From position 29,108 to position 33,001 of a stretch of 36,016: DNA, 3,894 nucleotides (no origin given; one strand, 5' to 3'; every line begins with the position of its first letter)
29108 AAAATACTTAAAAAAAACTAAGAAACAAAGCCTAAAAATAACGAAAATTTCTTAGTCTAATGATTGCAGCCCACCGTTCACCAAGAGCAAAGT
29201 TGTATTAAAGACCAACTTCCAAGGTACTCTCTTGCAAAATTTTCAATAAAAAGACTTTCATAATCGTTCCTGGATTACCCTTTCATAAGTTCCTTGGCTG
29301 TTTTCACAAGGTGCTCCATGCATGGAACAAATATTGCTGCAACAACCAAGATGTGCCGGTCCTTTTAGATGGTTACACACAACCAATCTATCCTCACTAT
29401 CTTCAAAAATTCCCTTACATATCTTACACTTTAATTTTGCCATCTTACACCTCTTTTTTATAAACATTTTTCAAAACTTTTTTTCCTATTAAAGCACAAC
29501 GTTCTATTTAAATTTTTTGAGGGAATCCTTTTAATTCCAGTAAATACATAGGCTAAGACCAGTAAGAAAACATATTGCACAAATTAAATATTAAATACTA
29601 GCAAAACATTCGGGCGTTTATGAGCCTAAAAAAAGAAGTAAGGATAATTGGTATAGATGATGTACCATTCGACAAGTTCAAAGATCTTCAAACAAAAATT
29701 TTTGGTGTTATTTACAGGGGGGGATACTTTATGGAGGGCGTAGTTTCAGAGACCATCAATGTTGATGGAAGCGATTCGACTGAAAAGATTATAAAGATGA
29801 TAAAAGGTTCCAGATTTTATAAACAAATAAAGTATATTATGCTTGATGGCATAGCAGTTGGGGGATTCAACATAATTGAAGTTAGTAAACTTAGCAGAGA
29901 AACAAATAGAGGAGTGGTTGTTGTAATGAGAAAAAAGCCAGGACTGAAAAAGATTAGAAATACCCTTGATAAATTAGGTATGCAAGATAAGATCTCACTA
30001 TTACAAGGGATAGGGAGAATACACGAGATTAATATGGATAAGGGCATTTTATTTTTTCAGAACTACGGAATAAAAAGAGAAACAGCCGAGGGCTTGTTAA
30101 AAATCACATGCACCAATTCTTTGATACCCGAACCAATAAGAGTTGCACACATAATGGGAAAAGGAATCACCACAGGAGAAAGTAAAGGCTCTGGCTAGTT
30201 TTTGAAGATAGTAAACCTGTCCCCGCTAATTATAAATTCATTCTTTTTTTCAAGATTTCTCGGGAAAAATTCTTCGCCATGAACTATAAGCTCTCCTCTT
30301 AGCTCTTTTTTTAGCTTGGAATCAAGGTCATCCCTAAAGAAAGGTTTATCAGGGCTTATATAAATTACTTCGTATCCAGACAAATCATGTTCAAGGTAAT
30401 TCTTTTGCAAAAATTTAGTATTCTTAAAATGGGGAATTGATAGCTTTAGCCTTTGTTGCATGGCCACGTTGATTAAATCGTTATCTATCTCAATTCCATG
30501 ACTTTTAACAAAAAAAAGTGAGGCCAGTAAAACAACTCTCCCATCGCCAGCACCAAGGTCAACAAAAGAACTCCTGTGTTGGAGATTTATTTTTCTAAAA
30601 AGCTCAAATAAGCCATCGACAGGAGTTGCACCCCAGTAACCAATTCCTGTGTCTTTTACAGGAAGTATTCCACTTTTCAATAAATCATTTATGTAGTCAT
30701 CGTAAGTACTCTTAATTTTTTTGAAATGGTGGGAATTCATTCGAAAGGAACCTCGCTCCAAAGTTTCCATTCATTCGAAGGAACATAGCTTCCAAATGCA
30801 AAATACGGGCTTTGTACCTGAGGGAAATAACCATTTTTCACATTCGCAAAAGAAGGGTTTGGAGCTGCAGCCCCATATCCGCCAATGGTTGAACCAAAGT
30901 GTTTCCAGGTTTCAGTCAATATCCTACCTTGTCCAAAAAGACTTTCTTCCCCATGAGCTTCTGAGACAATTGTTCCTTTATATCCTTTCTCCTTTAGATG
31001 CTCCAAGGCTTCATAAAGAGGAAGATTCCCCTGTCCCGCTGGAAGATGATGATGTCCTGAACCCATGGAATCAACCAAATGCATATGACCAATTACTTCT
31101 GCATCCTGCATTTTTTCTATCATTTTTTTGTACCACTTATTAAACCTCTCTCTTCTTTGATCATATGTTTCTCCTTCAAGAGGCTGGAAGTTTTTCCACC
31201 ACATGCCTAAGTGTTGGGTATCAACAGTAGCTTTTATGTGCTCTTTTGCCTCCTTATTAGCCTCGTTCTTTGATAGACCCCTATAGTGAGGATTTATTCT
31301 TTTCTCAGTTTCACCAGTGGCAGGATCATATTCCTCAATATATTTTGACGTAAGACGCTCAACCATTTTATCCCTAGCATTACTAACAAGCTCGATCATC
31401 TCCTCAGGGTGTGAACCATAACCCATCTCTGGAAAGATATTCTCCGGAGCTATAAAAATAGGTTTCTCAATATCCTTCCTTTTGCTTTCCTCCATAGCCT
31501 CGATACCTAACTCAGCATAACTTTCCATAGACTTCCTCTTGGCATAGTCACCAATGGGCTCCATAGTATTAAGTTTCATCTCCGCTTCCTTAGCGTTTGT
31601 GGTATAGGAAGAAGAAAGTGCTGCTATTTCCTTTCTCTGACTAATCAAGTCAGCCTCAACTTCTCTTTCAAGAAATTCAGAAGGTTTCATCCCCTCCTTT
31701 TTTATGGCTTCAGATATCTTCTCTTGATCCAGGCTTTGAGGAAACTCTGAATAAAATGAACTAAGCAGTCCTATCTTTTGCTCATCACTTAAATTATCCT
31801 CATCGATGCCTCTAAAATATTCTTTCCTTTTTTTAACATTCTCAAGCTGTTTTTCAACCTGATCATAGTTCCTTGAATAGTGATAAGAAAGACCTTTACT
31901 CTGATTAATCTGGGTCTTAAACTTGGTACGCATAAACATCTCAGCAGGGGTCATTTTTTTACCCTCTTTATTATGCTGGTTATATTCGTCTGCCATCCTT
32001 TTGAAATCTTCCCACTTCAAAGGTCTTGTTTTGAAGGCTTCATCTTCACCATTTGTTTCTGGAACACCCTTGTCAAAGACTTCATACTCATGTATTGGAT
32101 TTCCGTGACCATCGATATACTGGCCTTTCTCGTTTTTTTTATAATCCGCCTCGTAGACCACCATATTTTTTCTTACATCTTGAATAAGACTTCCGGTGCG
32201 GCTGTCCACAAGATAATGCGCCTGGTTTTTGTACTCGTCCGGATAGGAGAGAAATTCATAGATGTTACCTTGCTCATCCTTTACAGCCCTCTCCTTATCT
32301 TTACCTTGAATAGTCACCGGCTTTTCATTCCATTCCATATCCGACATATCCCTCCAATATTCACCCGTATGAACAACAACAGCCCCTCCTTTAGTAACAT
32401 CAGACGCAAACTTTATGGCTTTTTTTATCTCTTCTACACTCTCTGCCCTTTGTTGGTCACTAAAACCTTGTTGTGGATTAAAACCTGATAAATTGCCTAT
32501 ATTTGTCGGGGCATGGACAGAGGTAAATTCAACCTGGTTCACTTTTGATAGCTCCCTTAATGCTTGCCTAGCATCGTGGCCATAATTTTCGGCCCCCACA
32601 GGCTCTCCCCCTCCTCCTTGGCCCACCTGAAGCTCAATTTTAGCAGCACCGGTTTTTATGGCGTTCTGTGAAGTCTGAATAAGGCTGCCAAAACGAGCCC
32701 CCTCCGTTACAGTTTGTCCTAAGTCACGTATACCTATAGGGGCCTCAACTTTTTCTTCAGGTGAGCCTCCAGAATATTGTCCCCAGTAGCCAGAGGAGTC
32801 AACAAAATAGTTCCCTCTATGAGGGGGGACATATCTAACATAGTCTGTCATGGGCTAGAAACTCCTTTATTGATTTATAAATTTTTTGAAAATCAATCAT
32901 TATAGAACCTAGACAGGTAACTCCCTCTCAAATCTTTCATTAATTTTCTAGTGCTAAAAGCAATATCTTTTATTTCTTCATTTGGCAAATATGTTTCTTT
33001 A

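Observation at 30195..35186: Tightly coupled five-gene operon dominated by uncharacterised proteins (YhbY-like, 521-aa unknown, coiled-coil, split TIM-barrel, methyltransferase)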

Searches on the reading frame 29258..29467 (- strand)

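Call 3: search_protein_families(library=pfam, proteins=[window:29258-29467:-], max_evalue=0.1)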
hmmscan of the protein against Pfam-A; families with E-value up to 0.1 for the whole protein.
window:29258-29467:- (69 aa): 1 family
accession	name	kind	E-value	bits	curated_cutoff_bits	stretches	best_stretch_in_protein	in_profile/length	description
PF14446.12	Prok-RING_1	-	0.00092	19.6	29.1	1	10-45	3-37/54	Prokaryotic RING finger family 1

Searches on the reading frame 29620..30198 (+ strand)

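Call 3: search_protein_families(library=pfam, proteins=[window:29620-30198:+], max_evalue=0.1)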
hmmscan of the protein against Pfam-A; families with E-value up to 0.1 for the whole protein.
window:29620-30198:+ (192 aa): 1 family
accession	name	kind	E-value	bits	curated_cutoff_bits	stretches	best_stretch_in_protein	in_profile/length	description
PF01949.23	Endo_dU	-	2.4e-52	177.4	32.7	1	5-183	1-181/182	Endonuclease dU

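Call 4: search_protein_families(library=ncbifam, proteins=[window:29620-30198:+], max_evalue=0.1)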
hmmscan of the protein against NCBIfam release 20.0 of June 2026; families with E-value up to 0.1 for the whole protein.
window:29620-30198:+ (192 aa): 3 families
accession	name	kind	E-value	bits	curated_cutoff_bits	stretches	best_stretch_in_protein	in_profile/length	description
NF001977.0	PRK00766.1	equivalog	8.2e-59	198.2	235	1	3-190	6-193/195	hypothetical protein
NF052283.1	EndoDuHalo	equivalog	4.1e-20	72.2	200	1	4-182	2-179/186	endonuclease dU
NF047940.1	WD1261_full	equivalog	0.00058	18.9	300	1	13-155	52-198/411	WD1261 family protein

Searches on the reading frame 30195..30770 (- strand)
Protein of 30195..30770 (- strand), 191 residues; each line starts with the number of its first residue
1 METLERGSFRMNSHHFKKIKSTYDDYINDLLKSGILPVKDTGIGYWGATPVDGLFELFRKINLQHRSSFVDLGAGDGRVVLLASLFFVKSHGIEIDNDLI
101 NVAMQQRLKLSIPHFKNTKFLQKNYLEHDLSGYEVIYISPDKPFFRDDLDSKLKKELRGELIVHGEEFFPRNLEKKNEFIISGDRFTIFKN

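Call 3: search_protein_families(library=pfam, proteins=[window:30195-30770:-], max_evalue=0.1)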
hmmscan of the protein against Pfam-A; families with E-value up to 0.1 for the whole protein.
window:30195-30770:- (191 aa): 6 families
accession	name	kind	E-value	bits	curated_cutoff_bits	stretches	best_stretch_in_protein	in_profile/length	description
PF08123.19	DOT1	-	7.3e-08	32.6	23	1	47-109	24-88/205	Histone methylation protein DOT1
PF13847.12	Methyltransf_31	-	0.0033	17.5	27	1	68-129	6-67/145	Methyltransferase domain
PF08242.18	Methyltransf_12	-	0.0084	17.2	30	1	70-138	1-71/98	Methyltransferase domain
PF07021.18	MetW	-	0.052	13.6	21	1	64-109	12-58/193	Methionine biosynthesis protein MetW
PF21247.3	Fic-like_C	-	0.056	13.8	27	0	102-143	18-54/64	Filamentation induced by cAMP protein Fic-like, C-terminal domain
PF13489.12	Methyltransf_23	-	0.1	12.8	27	0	63-119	20-61/164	Methyltransferase domain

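Call 4: search_protein_families(library=ncbifam, proteins=[window:30195-30770:-], max_evalue=0.1)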
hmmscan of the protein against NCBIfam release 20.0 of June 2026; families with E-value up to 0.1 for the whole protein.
window:30195-30770:- (191 aa): 4 families
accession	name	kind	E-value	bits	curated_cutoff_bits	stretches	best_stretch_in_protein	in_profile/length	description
NF041081.1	prot_lys_mtase_Arch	equivalog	2.2e-05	24.5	200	1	70-169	14-112/142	protein-lysine N-methyltransferase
TIGR02081.1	metW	equivalog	0.0007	19.2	189.5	1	63-109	11-58/194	methionine biosynthesis protein MetW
NF011529.0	PRK14968.1-3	equivalog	0.004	16.6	162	1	52-185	21-151/198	putative methyltransferase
NF006138.0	PRK08287.1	equivalog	0.057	13.2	210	1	59-111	25-79/189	decarboxylating cobalt-precorrin-6B (C(15))-methyltransferase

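Call 17: search_protein_families(library=phrogs, proteins=[window:30195-30770:-], max_evalue=0.1)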
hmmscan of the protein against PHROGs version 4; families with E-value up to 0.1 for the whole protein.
window:30195-30770:- (191 aa): 0 families

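Call 42: search_solved_structures(query=window:30195-30770:-, max_evalue=1)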
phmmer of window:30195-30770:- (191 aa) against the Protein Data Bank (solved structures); distinct sequences matched with E-value up to 1: 13.
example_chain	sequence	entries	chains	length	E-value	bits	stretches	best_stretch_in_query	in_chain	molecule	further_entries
9ne1_A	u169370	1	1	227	7.7e-05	25.8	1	9-141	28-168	Histone-lysine N-methyltransferase, H3 lysine-79 specific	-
5fa8_A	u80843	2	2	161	0.00024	24.2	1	67-176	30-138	Ribosomal protein L11 methyltransferase, putative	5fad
5bxy_A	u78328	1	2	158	0.00026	24.1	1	61-136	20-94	RNA methyltransferase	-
5jwj_A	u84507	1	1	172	0.0026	20.8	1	70-176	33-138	Protein-lysine N-methyltransferase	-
8gze_A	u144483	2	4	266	0.13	15.3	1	55-120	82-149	Protein-L-histidine N-pros-methyltransferase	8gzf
9vpq_A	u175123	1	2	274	0.14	15.1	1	55-120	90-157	Protein-L-histidine N-pros-methyltransferase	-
7y9c_A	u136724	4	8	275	0.15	15.1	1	55-120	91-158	Protein-L-histidine N-pros-methyltransferase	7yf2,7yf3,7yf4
9oma_A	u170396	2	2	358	0.26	14.3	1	56-109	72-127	Protein-L-isoaspartate O-methyltransferase domain-containing protein 1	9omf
3jwj_A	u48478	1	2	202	0.28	14.2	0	67-122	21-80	Hen1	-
3jwh_A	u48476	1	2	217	0.34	13.9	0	67-122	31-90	Hen1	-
1yub_A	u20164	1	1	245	0.36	13.8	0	54-111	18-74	RRNA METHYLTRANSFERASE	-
7k6p_K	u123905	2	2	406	0.55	13.2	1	52-157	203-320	Histone-lysine N-methyltransferase, H3 lysine-79 specific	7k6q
1u2z_A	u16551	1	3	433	0.6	13.1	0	52-157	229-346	Histone-lysine N-methyltransferase, H3 lysine-79 specific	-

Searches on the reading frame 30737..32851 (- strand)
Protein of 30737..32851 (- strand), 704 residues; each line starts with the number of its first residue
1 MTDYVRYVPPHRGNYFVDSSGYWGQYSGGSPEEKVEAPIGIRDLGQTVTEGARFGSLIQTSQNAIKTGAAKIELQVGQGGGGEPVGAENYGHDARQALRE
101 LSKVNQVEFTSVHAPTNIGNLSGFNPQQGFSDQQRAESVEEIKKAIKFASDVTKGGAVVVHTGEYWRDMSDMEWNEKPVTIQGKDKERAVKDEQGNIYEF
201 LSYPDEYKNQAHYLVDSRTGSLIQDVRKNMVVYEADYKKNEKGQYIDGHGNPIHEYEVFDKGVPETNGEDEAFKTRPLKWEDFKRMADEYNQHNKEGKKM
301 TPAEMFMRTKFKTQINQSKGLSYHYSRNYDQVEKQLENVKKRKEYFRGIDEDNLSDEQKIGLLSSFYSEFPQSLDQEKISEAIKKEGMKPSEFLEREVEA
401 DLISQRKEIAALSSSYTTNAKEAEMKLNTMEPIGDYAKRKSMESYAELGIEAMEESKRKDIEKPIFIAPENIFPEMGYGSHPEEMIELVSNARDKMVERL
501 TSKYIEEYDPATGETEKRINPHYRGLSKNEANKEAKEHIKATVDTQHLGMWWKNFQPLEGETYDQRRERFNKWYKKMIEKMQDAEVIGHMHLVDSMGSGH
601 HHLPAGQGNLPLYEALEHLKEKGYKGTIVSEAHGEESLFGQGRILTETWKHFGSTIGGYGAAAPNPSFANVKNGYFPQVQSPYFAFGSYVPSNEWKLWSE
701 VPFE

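Call 3: search_protein_families(library=pfam, proteins=[window:30737-32851:-], max_evalue=0.1)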
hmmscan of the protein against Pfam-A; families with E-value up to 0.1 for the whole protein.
window:30737-32851:- (704 aa): 5 families
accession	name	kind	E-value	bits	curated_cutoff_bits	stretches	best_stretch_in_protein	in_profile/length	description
PF01261.30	AP_endonuc_2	-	1.6e-16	61.2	31.1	2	536-636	150-236/249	Xylose isomerase-like TIM barrel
PF11178.13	DUF2963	-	0.017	14.9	22.6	1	502-520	8-26/52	Protein of unknown function (DUF2963)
PF20431.4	E_motif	-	0.029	15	27.3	0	355-389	20-54/63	E motif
PF24185.1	DUF7413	-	0.06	14.1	27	0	293-343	26-76/128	Domain of unknown function (DUF7413)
PF00300.27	His_Phos_1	-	0.072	13.2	21.7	0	543-592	99-150/194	Histidine phosphatase superfamily (branch 1)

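Call 4: search_protein_families(library=ncbifam, proteins=[window:30737-32851:-], max_evalue=0.1)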
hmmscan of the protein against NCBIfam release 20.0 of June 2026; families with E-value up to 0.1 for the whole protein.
window:30737-32851:- (704 aa): 2 families
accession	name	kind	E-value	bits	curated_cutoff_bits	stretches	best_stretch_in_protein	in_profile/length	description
NF007360.0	PRK09856.1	equivalog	6.9e-06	25.8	305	1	585-629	201-245/276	fructoselysine 3-epimerase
TIGR03234.1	OH-pyruv-isom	equivalog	0.0086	15.4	353.45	1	582-631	194-239/254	hydroxypyruvate isomerase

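Call 16: search_solved_structures(query=window:30737-32851:-, max_evalue=1)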
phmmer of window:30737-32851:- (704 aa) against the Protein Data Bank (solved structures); distinct sequences matched with E-value up to 1: 7.
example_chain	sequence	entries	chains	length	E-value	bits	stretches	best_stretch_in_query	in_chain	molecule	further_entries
3wqo_A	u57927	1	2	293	3.3e-05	26.2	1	576-632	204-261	Uncharacterized protein MJ1311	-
2ou4_A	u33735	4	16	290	0.1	14.7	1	587-632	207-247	D-tagatose 3-epimerase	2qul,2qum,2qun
4xsl_A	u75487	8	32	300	0.1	14.7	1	587-632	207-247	D-tagatose 3-epimerase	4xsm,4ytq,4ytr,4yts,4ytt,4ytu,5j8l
4q7i_A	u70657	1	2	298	0.13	14.3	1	587-632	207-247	D-tagatose 3-epimerase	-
4pgl_A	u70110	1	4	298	0.17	14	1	587-632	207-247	D-tagatose 3-epimerase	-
4pfh_A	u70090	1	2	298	0.42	12.7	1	600-632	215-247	D-tagatose 3-epimerase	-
3cqh_A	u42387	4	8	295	0.5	12.4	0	100-153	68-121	L-ribulose-5-phosphate 3-epimerase ulaE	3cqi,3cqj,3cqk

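Call 17: search_protein_families(library=phrogs, proteins=[window:30737-32851:-], max_evalue=0.1)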
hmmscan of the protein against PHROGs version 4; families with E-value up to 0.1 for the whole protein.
window:30737-32851:- (704 aa): 2 families
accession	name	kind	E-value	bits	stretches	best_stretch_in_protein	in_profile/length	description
phrog_8421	-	unknown function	0.031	15.7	1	524-586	43-110/112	-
phrog_20244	-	unknown function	0.042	15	0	381-436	73-128/143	-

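Call 19: find_homologous_proteins(query=window:30737-32851:-, region=1-704)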
Query window:30737-32851:-, residues 1-704 (704 aa): 326 proteins with E <= 0.001 among 8000 candidates; the best 120 are listed.
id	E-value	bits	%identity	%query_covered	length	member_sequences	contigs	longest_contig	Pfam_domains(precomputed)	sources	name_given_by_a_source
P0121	0.0e+0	1612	100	100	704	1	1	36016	PF01261.31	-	-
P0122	0.0e+0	1211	75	100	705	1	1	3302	PF01261.31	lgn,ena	-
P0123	0.0e+0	1156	72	100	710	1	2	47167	PF01261.31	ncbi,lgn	ncbi:MAG: TIM barrel protein [Nanoarchaeota archaeon]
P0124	0.0e+0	1131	70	100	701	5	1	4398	PF01261.31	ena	-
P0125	2.7e-284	964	61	100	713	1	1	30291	PF01261.31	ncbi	ncbi:MAG: TIM barrel protein [Nanobdellota archaeon]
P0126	3.6e-279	947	59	100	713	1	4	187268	PF01261.31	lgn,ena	-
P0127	9.8e-269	912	58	100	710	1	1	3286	PF01261.31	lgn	-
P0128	3.8e-264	897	59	98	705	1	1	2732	PF01261.31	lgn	-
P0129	2.2e-226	772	51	100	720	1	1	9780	PF01261.31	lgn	-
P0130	3.0e-221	755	52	96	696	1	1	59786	PF01261.31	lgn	-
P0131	4.5e-219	748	51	99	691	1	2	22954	PF01261.31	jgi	jgi:sugar phosphate isomerase/epimerase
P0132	3.4e-215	735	53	96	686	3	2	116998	PF01261.31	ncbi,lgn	ncbi:MAG: hypothetical protein ACLFPJ_00390 [Candidatus Woesearchaeota archaeon]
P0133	9.1e-194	664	48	99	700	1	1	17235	PF01261.31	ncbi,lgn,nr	ncbi:hypothetical protein JXB31_03625 [Candidatus Woesearchaeota archaeon]|nr:hypothetical protein [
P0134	2.7e-191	656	47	99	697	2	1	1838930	PF01261.31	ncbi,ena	-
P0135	2.3e-188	647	47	99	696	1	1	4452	PF01261.31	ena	-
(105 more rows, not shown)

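Call 43: search_solved_structures(query=A2, max_evalue=0.01)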
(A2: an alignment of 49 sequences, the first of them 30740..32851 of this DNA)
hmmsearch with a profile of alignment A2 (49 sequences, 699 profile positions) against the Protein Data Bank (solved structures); distinct sequences matched with E-value up to 0.01: 7.
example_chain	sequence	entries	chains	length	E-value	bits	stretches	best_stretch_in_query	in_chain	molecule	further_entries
3wqo_A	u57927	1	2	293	7.5e-10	41.6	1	571-650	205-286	Uncharacterized protein MJ1311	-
3cqh_A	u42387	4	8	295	0.00011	24.6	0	575-649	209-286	L-ribulose-5-phosphate 3-epimerase ulaE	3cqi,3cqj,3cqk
4pgl_A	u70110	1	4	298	0.0029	19.8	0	582-650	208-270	D-tagatose 3-epimerase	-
4xsl_A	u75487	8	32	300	0.0071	18.5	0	582-651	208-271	D-tagatose 3-epimerase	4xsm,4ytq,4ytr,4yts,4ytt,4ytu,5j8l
4q7i_A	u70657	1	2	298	0.0071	18.5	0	582-651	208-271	D-tagatose 3-epimerase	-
4pfh_A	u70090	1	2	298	0.0076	18.5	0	593-651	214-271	D-tagatose 3-epimerase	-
2ou4_A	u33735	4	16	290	0.0077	18.4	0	582-649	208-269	D-tagatose 3-epimerase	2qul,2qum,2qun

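Call 58: predict_structure(alignment_id=A2)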
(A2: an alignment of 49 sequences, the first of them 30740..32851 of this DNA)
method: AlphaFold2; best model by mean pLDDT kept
length: 704 residues; sequences in the alignment: 49
mean_pLDDT: 83.6   pTM: 0.81
mean pLDDT of the five models: 83.6, 82.6, 81.6, 80.9, 80.3
residues with pLDDT >= 90: 432; 70-90: 169; 50-70: 17; < 50: 86
segments of 3 or more residues with pLDDT < 50: 1-35, 657-704
pLDDT, mean of each block of 10 residues (from residue 1): 33 33 38 55 86 80 85 78 63 87 88 84 92 93 94 94 92 90 92 90 92 94 94 94 93 93 86 91 94 85 94 94 93 94 90 90 86 84 91 93 94 96 93 94 97 96 96 92 97 98 89 85 97 98 95 95 95 96 96 84 86 91 91 73 83 56 35 34 33 32 31
secondary structure, 60 per line:
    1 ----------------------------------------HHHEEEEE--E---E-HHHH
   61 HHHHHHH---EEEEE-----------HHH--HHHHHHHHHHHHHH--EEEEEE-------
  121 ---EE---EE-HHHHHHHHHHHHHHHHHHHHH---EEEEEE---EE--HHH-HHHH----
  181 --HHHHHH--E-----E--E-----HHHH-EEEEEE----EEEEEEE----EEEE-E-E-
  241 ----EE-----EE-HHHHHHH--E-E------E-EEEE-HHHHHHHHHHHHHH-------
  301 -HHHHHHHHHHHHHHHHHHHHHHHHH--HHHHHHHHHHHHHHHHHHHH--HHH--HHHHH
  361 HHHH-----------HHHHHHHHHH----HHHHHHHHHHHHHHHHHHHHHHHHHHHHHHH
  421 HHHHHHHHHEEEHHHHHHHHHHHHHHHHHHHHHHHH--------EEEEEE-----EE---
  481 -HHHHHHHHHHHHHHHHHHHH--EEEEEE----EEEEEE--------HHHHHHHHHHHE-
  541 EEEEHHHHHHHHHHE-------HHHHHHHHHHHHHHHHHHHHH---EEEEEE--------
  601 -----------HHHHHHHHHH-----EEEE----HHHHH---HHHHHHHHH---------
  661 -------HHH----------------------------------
elements in order (helices of 4 or more, strands of 3 or more residues): E44-48 H57-67 E71-75 H92-105 E108-113 H132-152 E156-161 H173-176 H183-188 H206-209 E211-216 E221-227 E232-235 H255-261 E275-278 H280-293 H302-326 H329-348 H356-364 H376-385 H390-429 E430-432 H433-456 E465-470 H482-501 E504-509 E514-519 H528-538 E541-544 H545-554 H563-583 E587-592 H612-621 E627-630 H635-639 H643-651

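Call 62: fold_search(model_id=the predicted structure, library=pdb)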
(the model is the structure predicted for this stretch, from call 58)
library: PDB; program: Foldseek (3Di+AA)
matches with E <= 10: 1141; with E <= 0.001: 1
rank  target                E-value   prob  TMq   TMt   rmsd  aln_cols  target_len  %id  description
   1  3wqo_B                5.3e-04  1.00  0.29  0.71  14.7       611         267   12  Crystal structure of D-tagatose 3-epimerase-like protein (released 2014-07-09)
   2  4q7i_A                2.1e-03  1.00  0.17  0.38  14.9       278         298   14  Crystal structure of engineered thermostable D-tagatose 3-epimerase PcDTE-Var8 (released 2014-10-22)
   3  3wqo_A                2.2e-03  1.00  0.29  0.69  14.4       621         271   12  Crystal structure of D-tagatose 3-epimerase-like protein (released 2014-07-09)
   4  4q7i_B                2.9e-03  1.00  0.17  0.40  14.8       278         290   14  Crystal structure of engineered thermostable D-tagatose 3-epimerase PcDTE-Var8 (released 2014-10-22)
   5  4ytr_B                3.5e-03  1.00  0.17  0.39  14.9       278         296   15  Crystal structure of D-tagatose 3-epimerase C66S from Pseudomonas cichorii in complex with 1-deoxy L-tagatose (released 2016-03-23)
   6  3aal                  3.7e-03  1.00  0.13  0.29   3.9       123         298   19  Crystal Structure of endonuclease IV from Geobacillus kaustophilus (released 2010-12-01)
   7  4pfh_B                4.1e-03  1.00  0.16  0.37  15.5       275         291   14  Crystal structure of engineered D-tagatose 3-epimerase PcDTE-IDF8 (released 2014-10-22)
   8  4pfh_A                4.1e-03  1.00  0.17  0.38  15.4       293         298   13  Crystal structure of engineered D-tagatose 3-epimerase PcDTE-IDF8 (released 2014-10-22)
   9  4xsl_C                4.1e-03  0.99  0.17  0.38  28.7       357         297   13  Crystal strcutre of D-tagatose 3-epimerase C66S from Pseudomonas cichorii in complex with glycerol (released 2016-01-27)
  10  4pgl_B                4.3e-03  1.00  0.17  0.38  15.2       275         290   15  Crystal structure of engineered D-tagatose 3-epimerase PcDTE-ILS6 (released 2014-10-22)
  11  4xsl_D                5.5e-03  1.00  0.17  0.39  15.1       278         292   15  Crystal strcutre of D-tagatose 3-epimerase C66S from Pseudomonas cichorii in complex with glycerol (released 2016-01-27)
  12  3tva_A                6.1e-03  1.00  0.13  0.30   3.1       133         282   15  Crystal Structure of Xylose isomerase domain protein from Planctomyces limnophilus (released 2011-10-05)
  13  2ou4_A                7.4e-03  0.99  0.17  0.38  29.2       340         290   14  Crystal structure of D-tagatose 3-epimerase from Pseudomonas cichorii (released 2007-12-25)
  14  4xsl_A                8.2e-03  1.00  0.17  0.38  15.1       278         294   15  Crystal strcutre of D-tagatose 3-epimerase C66S from Pseudomonas cichorii in complex with glycerol (released 2016-01-27)
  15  6wn6_B                9.1e-03  1.00  0.31  0.75  10.8       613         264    8  Crystal structure of 3-keto-D-glucoside 4-epimerase, YcjR, from E. coli, apo form (released 2020-06-10)
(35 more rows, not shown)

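Call 82: search_solved_structures(query=A2, max_evalue=0.001, show_alignments=2)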
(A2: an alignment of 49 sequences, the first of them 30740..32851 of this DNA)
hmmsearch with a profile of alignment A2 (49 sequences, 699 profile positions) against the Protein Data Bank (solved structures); distinct sequences matched with E-value up to 0.001: 2.
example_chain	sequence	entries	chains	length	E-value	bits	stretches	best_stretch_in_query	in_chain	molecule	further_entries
3wqo_A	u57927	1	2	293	7.5e-10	41.6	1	571-650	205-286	Uncharacterized protein MJ1311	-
3cqh_A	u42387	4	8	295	0.00011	24.6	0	575-649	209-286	L-ribulose-5-phosphate 3-epimerase ulaE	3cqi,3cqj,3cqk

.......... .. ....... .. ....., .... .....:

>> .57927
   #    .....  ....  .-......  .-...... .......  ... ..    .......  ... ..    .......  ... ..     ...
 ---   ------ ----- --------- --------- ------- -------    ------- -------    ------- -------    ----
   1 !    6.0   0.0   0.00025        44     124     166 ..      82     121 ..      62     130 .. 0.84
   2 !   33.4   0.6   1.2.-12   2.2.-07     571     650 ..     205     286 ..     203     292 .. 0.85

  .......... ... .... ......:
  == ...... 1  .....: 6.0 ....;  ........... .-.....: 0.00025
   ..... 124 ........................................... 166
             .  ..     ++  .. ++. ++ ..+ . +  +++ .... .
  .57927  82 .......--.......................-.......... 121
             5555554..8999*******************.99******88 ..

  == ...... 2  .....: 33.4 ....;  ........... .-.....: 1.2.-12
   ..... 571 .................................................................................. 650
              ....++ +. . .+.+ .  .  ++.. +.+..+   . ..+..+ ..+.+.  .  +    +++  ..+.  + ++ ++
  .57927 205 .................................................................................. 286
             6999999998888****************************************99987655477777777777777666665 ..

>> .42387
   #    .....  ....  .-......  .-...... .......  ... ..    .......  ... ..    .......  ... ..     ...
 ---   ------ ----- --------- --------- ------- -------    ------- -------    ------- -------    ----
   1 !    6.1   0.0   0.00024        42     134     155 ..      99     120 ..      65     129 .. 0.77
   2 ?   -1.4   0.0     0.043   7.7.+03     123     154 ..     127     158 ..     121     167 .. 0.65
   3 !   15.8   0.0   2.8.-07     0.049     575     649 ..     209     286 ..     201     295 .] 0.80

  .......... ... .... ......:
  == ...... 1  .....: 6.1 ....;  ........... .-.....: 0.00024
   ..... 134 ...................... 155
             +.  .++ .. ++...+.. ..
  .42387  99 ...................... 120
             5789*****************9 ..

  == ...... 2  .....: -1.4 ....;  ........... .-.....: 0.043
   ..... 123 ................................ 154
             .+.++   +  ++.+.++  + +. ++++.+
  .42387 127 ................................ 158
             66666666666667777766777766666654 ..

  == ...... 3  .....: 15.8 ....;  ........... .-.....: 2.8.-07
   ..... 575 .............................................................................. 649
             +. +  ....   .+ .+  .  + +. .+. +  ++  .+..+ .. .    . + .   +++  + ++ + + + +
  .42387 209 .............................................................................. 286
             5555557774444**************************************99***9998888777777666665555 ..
